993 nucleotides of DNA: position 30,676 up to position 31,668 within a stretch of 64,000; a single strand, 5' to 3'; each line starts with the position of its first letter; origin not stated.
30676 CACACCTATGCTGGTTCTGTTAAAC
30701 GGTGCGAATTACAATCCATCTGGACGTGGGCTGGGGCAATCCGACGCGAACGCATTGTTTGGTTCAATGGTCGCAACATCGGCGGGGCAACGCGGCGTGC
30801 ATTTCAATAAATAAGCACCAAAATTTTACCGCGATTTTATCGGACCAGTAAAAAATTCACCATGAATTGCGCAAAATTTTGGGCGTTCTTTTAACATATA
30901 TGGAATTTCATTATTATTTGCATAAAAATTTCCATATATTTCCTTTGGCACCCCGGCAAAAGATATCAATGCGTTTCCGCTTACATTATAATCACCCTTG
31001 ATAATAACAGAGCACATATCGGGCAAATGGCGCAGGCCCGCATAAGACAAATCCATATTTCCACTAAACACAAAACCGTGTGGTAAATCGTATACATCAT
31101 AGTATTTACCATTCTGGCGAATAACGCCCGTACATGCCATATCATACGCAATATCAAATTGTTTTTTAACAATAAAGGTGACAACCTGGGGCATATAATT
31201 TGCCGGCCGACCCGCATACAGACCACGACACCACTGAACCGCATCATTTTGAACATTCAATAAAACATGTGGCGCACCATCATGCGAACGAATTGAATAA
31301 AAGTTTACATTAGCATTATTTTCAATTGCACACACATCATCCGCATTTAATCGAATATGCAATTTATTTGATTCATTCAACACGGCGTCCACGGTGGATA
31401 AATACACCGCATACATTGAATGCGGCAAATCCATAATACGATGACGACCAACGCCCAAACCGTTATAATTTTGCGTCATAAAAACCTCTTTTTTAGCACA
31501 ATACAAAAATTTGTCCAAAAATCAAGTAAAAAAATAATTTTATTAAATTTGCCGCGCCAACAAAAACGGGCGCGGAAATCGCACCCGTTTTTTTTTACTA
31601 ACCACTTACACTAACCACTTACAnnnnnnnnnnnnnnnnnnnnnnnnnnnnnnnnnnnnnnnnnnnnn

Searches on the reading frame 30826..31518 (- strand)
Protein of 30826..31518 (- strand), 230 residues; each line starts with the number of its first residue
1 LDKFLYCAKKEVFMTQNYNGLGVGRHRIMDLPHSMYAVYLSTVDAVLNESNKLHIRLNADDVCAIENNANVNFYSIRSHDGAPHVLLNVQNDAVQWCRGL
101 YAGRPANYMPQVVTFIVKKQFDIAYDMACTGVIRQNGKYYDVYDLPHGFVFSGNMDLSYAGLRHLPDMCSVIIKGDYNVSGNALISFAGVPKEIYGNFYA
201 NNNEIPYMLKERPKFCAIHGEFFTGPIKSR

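Call 3: search_protein_families(library=pfam, proteins=[window:30826-31518:-], max_evalue=1)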
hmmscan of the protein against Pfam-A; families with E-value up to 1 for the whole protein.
window:30826-31518:- (230 aa): 0 families

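Call 4: search_protein_families(library=ncbifam, proteins=[window:30826-31518:-], max_evalue=1)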
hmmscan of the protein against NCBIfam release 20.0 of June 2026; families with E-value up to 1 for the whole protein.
window:30826-31518:- (230 aa): 1 family
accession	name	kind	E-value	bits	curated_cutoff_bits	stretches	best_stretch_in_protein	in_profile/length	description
NF006031.0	PRK08172.1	equivalog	0.06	14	76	1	33-71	32-70/82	acyl carrier protein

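Call 75: search_protein_families(library=phrogs, proteins=[window:30826-31518:-], max_evalue=0.01)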
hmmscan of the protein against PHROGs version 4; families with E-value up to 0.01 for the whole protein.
window:30826-31518:- (230 aa): 0 families
